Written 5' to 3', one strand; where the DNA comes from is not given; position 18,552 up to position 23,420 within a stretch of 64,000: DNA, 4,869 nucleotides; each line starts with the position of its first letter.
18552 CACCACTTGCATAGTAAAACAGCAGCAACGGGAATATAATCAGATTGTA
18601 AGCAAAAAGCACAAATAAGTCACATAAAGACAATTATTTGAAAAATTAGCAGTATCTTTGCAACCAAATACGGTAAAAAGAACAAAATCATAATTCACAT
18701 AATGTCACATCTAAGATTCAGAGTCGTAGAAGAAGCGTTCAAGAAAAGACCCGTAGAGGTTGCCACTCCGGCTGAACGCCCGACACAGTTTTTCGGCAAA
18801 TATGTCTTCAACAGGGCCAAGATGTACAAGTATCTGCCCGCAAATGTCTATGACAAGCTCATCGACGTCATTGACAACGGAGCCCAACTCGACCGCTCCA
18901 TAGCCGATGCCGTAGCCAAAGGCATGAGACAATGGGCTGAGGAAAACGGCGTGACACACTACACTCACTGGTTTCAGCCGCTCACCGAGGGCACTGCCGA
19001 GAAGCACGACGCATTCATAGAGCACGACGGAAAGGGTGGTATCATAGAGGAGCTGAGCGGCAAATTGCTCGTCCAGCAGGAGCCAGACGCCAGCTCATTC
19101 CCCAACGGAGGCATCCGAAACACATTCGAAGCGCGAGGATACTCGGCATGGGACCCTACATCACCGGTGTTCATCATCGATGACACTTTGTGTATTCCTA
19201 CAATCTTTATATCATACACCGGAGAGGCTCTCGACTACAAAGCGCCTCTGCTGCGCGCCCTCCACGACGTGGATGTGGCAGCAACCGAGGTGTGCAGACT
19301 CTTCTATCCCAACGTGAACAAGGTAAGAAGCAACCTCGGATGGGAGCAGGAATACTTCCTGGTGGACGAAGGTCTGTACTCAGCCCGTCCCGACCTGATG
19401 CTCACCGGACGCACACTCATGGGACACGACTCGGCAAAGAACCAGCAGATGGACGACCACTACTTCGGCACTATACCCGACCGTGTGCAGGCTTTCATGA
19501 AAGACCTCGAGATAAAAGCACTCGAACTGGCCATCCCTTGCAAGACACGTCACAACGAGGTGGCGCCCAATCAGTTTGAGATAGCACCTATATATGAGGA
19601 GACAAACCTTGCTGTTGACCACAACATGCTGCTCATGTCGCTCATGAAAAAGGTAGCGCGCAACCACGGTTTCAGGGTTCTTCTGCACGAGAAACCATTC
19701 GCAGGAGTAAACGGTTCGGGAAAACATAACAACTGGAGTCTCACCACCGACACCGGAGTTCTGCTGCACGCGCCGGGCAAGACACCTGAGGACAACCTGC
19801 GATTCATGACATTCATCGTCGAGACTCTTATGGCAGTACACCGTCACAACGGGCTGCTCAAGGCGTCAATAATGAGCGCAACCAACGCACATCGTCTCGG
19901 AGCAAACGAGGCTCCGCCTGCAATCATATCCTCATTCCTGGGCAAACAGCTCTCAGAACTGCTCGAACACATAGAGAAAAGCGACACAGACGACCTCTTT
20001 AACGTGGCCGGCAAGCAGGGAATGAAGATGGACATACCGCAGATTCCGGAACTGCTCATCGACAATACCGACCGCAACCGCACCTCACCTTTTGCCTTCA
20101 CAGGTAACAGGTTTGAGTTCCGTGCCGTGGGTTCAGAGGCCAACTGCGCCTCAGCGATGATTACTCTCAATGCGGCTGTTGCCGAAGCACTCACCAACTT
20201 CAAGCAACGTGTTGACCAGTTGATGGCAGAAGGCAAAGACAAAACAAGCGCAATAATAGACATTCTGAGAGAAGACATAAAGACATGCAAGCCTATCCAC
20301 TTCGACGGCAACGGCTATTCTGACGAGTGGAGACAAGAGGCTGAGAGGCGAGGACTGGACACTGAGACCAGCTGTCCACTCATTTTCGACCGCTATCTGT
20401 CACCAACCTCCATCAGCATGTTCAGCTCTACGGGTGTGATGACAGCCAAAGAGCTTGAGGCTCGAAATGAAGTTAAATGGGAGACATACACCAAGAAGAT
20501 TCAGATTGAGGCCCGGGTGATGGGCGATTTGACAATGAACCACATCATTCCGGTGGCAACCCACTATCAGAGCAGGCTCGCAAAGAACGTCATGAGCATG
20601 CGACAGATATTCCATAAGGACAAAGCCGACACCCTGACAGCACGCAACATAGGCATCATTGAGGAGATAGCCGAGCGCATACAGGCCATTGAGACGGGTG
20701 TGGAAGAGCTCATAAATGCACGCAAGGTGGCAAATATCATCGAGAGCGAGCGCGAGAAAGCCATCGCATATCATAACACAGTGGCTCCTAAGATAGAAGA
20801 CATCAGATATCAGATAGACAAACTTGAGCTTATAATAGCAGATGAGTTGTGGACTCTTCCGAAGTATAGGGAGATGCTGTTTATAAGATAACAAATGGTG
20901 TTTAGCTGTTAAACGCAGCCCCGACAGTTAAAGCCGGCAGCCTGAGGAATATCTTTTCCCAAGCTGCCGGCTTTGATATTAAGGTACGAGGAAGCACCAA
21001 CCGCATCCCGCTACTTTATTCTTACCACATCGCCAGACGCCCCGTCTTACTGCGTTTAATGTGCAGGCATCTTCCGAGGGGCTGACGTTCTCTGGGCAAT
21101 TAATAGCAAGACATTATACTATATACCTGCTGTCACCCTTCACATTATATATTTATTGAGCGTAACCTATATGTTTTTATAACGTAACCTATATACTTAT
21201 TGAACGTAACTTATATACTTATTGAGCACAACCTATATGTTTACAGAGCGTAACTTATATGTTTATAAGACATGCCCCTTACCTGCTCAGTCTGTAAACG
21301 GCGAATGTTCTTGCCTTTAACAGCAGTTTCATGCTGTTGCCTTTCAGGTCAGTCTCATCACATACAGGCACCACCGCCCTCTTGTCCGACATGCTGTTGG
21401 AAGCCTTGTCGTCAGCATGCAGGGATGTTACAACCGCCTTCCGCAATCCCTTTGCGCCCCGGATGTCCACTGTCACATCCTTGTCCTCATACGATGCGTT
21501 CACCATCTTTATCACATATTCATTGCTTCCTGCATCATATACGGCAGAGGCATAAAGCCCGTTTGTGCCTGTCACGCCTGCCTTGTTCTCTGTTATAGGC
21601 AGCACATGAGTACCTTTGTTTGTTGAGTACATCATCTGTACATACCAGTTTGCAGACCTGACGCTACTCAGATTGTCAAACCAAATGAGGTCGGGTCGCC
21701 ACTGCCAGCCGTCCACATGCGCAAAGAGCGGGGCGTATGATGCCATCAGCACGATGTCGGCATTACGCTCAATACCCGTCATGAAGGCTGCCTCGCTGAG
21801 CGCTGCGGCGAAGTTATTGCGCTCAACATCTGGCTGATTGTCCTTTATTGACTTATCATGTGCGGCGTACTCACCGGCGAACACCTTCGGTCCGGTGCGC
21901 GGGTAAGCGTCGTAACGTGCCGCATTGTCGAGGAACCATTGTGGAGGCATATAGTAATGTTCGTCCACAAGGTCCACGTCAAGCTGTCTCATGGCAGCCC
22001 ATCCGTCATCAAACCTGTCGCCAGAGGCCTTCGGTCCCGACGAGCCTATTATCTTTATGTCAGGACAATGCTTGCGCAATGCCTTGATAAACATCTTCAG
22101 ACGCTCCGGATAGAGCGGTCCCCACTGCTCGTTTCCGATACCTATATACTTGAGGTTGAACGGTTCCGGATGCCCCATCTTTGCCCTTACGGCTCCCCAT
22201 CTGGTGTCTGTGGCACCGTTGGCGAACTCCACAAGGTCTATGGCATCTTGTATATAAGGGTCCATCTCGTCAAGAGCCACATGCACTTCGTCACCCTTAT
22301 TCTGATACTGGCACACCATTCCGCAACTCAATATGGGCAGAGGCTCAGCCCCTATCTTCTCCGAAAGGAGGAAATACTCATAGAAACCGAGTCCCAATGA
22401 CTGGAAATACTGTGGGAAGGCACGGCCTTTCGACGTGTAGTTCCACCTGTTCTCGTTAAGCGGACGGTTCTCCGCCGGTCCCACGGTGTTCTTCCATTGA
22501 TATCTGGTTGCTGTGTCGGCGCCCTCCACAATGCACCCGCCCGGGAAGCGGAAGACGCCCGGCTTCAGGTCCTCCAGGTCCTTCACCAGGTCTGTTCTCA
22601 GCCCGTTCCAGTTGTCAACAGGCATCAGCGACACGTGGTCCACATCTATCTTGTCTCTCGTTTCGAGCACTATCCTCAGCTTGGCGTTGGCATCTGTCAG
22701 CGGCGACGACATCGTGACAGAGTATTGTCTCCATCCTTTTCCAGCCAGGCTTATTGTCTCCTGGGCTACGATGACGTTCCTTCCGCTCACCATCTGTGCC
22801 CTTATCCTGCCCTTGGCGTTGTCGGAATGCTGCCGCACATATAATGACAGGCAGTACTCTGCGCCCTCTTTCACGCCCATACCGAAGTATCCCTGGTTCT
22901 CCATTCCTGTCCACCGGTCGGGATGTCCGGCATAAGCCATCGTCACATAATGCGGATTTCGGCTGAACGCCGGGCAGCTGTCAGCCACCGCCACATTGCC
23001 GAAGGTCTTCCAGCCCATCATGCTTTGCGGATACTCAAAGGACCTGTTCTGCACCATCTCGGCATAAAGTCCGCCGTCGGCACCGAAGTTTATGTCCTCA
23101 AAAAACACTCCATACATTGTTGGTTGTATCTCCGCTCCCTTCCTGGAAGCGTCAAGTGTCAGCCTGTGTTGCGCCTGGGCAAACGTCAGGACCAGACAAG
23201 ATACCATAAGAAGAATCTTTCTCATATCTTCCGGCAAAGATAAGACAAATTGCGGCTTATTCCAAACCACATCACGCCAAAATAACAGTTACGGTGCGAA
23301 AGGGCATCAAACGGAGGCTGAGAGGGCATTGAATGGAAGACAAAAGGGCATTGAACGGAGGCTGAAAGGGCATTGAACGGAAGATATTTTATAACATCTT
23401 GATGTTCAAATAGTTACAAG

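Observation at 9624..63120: Dispersed family of exact 22-bp-register tandem arrays occupies at least nine intergenic regions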

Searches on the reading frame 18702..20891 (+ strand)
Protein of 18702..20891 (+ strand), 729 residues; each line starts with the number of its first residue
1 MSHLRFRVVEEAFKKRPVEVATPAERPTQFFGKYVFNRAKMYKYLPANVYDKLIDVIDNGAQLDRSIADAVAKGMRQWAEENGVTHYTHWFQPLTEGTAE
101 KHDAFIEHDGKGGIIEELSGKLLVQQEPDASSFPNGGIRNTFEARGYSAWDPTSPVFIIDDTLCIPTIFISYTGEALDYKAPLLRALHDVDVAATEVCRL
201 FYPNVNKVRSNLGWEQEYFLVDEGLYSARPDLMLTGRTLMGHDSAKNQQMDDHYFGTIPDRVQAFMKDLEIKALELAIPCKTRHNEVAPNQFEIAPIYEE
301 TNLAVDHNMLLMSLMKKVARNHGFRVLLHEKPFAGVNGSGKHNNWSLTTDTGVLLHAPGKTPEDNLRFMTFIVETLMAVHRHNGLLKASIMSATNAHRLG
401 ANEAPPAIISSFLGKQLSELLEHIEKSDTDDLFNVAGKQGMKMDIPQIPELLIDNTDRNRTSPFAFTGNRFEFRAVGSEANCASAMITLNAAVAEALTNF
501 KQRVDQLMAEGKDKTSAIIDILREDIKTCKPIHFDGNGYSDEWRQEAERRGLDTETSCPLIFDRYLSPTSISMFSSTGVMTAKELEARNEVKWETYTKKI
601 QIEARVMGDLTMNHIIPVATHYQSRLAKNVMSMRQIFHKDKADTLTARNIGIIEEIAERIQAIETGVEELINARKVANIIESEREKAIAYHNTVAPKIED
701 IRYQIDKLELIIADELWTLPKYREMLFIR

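Call 19: search_protein_families(library=pfam, proteins=[window:18702-20891:+])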
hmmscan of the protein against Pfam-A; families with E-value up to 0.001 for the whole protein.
window:18702-20891:+ (729 aa): 3 families
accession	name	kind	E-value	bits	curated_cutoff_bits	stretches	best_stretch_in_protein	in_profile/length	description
PF12437.13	GSIII_N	-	1.1e-77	259.7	25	1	29-186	3-160/160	Glutamine synthetase type III N terminal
PF18318.6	Gln-synt_C-ter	-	4.8e-40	136.4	22.7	1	517-634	1-118/118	Glutamine synthetase C-terminal domain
PF00120.29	Gln-synt_C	-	4.3e-18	65.9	24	1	209-363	21-172/344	Glutamine synthetase, catalytic domain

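Call 36: find_encoding_contigs(protein=window:18702-20891:+, flank=10000, max_places=10)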
Protein window:18702-20891:+ (729 aa): 2 contigs read that carry it; 1 place shown.
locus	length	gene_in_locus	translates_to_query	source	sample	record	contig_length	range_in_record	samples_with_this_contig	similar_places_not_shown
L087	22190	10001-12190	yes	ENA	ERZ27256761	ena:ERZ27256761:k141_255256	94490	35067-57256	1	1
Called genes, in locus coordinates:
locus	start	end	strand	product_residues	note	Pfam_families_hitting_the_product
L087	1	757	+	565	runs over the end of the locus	PF00664:ABC_membrane, PF00005:ABC_tran, PF13401:AAA_22 (faint)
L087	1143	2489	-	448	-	PF02163:Peptidase_M50, PF13180:PDZ_2 (weak), PF00595:PDZ (weak), PF17820:PDZ_6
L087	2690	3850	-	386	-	PF02670:DXP_reductoisom, PF08436:DXP_redisom_C, PF13288:DXPR_C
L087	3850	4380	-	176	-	PF01782:RimM, PF24986:PRC_RimM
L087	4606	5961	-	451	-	PF00275:EPSP_synthase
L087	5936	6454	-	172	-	PF14123:DUF4290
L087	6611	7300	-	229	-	PF00814:TsaD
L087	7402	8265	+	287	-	PF03755:YicC-like_N, PF08340:YicC-like_C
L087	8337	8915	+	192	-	PF00625:Guanylate_kin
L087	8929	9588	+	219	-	PF01467:CTP_transf_like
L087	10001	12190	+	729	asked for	PF12437:GSIII_N, PF00120:Gln-synt_C, PF18318:Gln-synt_C-ter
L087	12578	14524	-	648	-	PF02018:CBM_4_9, PF22848:ASD1_dom, PF06964:Alpha-L-AF_C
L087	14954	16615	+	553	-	PF22847:Glyco_hydro_43_rel (faint), PF04616:Glyco_hydro_43, PF17851:GH43_C2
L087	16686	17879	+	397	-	PF18306:LDcluster4 (faint)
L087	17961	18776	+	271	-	PF01734:Patatin, PF19890:DUF6363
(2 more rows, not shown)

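Call 43: find_homologous_proteins(query=window:18702-20891:+, max_evalue=1e-100)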
Query window:18702-20891:+ (729 aa): 8000 proteins with E <= 1e-100 among 8000 candidates; the best 120 are listed.
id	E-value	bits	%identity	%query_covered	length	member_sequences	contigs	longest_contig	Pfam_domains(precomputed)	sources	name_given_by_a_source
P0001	0.0e+0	1671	100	100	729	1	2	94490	PF00120.30,PF18318.7,PF12437.14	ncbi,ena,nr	ncbi:MAG: glutamine synthetase III [Prevotella sp.]|nr:glutamine synthetase III [Prevotella sp.]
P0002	0.0e+0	1667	100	100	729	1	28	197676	PF00120.30,PF18318.7,PF12437.14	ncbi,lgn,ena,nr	ncbi:MAG: glutamine synthetase III [Prevotella sp.]|nr:glutamine synthetase III [Prevotella sp.] MEE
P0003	0.0e+0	1666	100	100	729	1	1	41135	PF00120.30,PF18318.7,PF12437.14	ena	-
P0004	0.0e+0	1666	100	100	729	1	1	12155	PF00120.30,PF18318.7,PF12437.14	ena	-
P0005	0.0e+0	1665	100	100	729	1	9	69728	PF00120.30,PF18318.7,PF12437.14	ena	-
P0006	0.0e+0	1663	100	100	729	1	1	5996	PF00120.30,PF18318.7,PF12437.14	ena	-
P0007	0.0e+0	1662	100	100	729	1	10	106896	PF00120.30,PF18318.7,PF12437.14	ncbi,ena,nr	ncbi:MAG: glutamine synthetase III [Prevotella sp.]|nr:glutamine synthetase III [Prevotella sp.]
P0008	0.0e+0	1467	86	100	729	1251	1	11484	PF00120.30,PF18318.7,PF12437.14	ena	-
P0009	0.0e+0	1465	87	100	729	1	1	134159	PF00120.30,PF18318.7,PF12437.14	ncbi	-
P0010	0.0e+0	1463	87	100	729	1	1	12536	PF00120.30,PF18318.7,PF12437.14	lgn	-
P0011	0.0e+0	1458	86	100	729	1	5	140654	PF00120.30,PF18318.7,PF12437.14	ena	-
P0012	0.0e+0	1456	86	100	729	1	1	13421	PF00120.30,PF18318.7,PF12437.14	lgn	-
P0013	0.0e+0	1455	86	100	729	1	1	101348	PF00120.30,PF18318.7,PF12437.14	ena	-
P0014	0.0e+0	1453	85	100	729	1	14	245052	PF00120.30,PF18318.7,PF12437.14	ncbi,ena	-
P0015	0.0e+0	1451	85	100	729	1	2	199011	PF00120.30,PF18318.7,PF12437.14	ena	-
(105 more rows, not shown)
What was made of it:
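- Tried and rejected: The next GlnA is 87% identical (call 43).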

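Call 44: find_encoding_contigs(protein=P0009, flank=10000, max_places=3)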
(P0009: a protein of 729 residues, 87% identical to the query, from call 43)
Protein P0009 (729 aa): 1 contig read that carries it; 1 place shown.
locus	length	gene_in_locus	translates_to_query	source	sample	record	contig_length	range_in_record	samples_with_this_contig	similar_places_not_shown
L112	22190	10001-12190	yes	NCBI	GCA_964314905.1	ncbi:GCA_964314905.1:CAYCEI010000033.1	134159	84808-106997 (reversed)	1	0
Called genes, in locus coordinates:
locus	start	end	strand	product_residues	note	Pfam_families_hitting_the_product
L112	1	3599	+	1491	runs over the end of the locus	PF00310:GATase_2, PF04898:Glu_syn_central, PF01645:Glu_synthase, PF01493:GXGXG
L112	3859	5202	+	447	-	PF14691:Fer4_20, PF01262:AlaDh_PNT_C (faint), PF00070:Pyr_redox (faint), PF01266:DAO (weak), PF01494:FAD_binding_3 (faint), PF03486:HI0933_like (weak), PF07992:Pyr_redox_2, PF13450:NAD_binding_8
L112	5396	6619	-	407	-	PF00909:Ammonium_transp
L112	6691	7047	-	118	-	PF00543:P-II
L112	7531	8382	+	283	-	PF01678:DAP_epimerase, PF02567:PhzC-PhzF (weak), PF01678:DAP_epimerase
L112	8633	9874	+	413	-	PF00155:Aminotran_1_2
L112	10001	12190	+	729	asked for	PF12437:GSIII_N, PF00120:Gln-synt_C, PF18318:Gln-synt_C-ter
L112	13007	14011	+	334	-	PF05728:UPF0227, PF06941:NT5C (faint)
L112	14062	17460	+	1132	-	PF00270:DEAD (faint), PF13086:AAA_11, PF13245:AAA_19, PF13604:AAA_30 (faint), PF13086:AAA_11, PF13087:AAA_12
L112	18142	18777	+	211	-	-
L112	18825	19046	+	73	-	PF13601:HTH_34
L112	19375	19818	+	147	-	PF04170:NlpE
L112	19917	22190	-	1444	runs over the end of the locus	PF04997:RNA_pol_Rpb1_1, PF00623:RNA_pol_Rpb1_2, PF04983:RNA_pol_Rpb1_3, PF05000:RNA_pol_Rpb1_4, PF04998:RNA_pol_Rpb1_5, PF25984:BSH_YknX (faint)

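Call 45: find_encoding_contigs(protein=P0014, flank=10000, max_places=3)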
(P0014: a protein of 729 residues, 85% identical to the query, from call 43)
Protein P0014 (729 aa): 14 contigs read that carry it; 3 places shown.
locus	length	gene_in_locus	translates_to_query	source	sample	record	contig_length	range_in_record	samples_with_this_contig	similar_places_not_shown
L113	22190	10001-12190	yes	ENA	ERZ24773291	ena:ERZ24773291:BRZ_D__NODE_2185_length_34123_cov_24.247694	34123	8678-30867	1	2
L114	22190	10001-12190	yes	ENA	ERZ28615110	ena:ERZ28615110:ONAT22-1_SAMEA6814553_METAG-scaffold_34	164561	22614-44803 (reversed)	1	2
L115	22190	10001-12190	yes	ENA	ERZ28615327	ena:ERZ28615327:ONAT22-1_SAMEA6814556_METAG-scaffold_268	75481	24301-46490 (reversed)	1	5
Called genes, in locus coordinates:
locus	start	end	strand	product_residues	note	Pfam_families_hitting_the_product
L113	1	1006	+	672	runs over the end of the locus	PF13205:Big_5, PF09912:DUF2141 (faint), PF13620:CarboxypepD_reg (faint)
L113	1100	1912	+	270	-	PF11306:DUF3108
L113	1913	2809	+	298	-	PF00144:Beta-lactamase (faint), PF13354:Beta-lactamase2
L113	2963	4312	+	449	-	PF00919:UPF0004, PF04055:Radical_SAM, PF01938:TRAM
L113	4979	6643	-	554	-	PF13522:GATase_6, PF13537:GATase_7, PF12481:DUF3700, PF00733:Asn_synthase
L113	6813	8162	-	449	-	PF00909:Ammonium_transp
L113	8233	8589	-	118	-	PF00543:P-II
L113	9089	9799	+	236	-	-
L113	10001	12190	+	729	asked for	PF12437:GSIII_N, PF00120:Gln-synt_C, PF18318:Gln-synt_C-ter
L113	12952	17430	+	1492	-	PF00310:GATase_2, PF04898:Glu_syn_central, PF01645:Glu_synthase, PF01493:GXGXG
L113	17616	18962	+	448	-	PF14691:Fer4_20, PF00070:Pyr_redox (faint), PF01262:AlaDh_PNT_C (faint), PF01494:FAD_binding_3 (faint), PF03486:HI0933_like (faint), PF03721:UDPG_MGDP_dh_N (weak), PF07992:Pyr_redox_2, PF13450:NAD_binding_8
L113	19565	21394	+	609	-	PF00664:ABC_membrane, PF00005:ABC_tran, PF02463:SMC_N (weak)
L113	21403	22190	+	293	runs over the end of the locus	PF03279:Lip_A_acyltrans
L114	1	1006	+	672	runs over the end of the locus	PF13205:Big_5, PF09912:DUF2141 (faint), PF13620:CarboxypepD_reg (faint)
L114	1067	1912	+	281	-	PF11306:DUF3108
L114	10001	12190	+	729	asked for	PF12437:GSIII_N, PF00120:Gln-synt_C, PF18318:Gln-synt_C-ter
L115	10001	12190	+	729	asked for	PF12437:GSIII_N, PF00120:Gln-synt_C, PF18318:Gln-synt_C-ter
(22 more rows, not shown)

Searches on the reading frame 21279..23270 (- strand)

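Call 19: search_protein_families(library=pfam, proteins=[window:21279-23270:-])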
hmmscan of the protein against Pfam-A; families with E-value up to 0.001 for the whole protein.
window:21279-23270:- (663 aa): 3 families
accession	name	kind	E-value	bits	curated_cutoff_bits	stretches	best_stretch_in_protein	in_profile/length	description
PF22848.2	ASD1_dom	-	1.1e-62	212.2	22.2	1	232-469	3-239/239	Alpha-L-arabinofuranosidase 1 domain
PF06964.18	Alpha-L-AF_C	-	5.5e-34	118.2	27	1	466-652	1-162/165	Alpha-L-arabinofuranosidase C-terminal domain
PF02018.23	CBM_4_9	-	2.1e-09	38.3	25.9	1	71-202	2-131/136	Carbohydrate binding domain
